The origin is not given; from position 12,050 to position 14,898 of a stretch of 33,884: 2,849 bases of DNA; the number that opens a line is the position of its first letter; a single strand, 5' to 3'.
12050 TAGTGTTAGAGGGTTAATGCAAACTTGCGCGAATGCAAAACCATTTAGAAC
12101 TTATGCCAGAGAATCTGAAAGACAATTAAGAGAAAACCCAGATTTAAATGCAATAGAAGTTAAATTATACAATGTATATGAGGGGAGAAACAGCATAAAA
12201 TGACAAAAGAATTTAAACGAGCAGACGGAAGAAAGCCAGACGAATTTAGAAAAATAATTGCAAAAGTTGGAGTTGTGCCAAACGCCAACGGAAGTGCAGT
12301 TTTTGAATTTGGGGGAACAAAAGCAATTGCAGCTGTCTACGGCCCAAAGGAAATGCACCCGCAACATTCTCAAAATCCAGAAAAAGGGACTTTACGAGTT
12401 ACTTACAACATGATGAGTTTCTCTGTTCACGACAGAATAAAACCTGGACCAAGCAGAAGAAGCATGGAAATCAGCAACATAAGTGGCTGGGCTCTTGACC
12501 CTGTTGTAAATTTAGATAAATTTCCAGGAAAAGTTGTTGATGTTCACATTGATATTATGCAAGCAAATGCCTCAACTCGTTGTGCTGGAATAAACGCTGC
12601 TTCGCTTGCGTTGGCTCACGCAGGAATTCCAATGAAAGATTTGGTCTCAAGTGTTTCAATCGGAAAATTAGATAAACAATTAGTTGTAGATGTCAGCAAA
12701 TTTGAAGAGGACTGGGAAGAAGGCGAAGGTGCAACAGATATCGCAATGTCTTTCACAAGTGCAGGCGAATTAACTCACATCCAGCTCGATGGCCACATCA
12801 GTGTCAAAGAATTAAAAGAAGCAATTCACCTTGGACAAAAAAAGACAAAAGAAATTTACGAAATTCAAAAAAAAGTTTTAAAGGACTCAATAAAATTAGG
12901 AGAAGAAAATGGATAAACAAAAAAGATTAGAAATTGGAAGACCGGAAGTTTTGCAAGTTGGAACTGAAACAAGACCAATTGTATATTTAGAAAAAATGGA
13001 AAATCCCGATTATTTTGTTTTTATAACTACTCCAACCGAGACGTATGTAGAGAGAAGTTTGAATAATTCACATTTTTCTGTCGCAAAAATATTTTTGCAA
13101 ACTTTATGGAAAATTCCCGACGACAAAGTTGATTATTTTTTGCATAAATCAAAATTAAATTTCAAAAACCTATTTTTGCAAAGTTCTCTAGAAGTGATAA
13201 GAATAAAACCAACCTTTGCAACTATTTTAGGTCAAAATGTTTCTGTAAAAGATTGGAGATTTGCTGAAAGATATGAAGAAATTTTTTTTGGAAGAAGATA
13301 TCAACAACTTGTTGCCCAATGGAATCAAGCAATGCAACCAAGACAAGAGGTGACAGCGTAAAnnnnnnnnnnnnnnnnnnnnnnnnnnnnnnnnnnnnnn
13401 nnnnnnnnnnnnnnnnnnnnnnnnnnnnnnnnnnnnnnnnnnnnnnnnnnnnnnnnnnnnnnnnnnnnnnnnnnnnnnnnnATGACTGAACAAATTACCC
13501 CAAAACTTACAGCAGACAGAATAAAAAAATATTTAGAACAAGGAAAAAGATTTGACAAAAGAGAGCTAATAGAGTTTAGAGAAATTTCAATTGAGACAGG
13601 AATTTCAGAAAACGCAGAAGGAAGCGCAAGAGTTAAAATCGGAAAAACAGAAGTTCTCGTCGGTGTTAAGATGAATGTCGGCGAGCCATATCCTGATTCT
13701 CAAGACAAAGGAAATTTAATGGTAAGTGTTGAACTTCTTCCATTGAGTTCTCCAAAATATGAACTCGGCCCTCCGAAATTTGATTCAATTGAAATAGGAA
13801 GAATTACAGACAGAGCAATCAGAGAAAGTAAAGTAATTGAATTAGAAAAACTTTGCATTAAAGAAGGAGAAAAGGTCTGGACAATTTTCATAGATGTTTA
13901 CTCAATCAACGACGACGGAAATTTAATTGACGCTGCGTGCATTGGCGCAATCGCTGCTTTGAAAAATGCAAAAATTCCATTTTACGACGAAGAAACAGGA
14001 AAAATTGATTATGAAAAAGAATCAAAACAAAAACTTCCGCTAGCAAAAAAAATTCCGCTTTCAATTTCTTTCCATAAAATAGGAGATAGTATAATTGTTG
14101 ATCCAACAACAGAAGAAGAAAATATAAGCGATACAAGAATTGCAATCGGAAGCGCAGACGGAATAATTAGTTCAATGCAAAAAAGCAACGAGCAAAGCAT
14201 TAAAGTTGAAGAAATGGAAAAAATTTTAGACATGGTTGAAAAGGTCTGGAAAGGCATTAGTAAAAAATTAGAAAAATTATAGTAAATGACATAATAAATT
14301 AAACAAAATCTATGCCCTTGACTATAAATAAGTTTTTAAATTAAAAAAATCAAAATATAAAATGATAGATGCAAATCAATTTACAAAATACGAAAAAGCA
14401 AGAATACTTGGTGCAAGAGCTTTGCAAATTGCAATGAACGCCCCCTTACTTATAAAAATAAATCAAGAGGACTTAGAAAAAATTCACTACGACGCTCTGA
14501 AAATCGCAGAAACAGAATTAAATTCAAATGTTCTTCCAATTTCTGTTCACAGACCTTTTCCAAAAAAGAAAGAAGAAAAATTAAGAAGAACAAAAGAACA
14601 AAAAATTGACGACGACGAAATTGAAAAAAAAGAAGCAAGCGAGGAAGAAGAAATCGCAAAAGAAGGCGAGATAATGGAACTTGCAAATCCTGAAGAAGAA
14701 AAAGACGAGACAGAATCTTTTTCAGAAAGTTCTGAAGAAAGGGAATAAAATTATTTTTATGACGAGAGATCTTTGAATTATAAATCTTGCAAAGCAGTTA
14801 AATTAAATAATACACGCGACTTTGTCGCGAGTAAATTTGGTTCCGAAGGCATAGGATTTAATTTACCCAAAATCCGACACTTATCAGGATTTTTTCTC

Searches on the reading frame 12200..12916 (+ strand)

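Call 7: search_protein_families(library=pfam, proteins=[window:12200-12916:+], max_evalue=0.001)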
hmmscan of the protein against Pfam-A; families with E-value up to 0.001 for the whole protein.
window:12200-12916:+ (238 aa): 2 families
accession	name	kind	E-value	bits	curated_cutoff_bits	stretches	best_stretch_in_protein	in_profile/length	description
PF01138.27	RNase_PH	-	1.7e-31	109.8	25.5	1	15-144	1-130/130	3' exoribonuclease family, domain 1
PF03725.20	RNase_PH_C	-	3.4e-08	33.8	20.8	1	147-214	1-66/67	3' exoribonuclease family, domain 2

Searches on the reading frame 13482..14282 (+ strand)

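Call 8: search_protein_families(library=pfam, proteins=[window:13482-14282:+], max_evalue=0.001)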
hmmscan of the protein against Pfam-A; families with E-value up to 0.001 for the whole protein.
window:13482-14282:+ (266 aa): 2 families
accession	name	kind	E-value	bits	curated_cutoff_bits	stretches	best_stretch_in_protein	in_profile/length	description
PF01138.27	RNase_PH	-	1.3e-35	123.1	25.5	1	31-166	1-130/130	3' exoribonuclease family, domain 1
PF03725.20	RNase_PH_C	-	3.5e-10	40.1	20.8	1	191-251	2-63/67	3' exoribonuclease family, domain 2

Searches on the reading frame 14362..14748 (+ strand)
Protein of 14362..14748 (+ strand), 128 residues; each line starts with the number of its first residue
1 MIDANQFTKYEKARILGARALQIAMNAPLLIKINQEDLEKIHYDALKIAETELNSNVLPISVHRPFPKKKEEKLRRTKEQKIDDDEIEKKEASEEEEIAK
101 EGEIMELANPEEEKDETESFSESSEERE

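Call 8: search_protein_families(library=pfam, proteins=[window:14362-14748:+], max_evalue=0.001)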
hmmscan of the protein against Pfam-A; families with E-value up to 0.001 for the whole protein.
window:14362-14748:+ (128 aa): 1 family
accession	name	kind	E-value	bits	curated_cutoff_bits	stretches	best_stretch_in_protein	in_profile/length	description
PF01192.27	RNA_pol_Rpb6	-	1.9e-06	28.2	26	1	8-60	8-53/53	RNA polymerase Rpb6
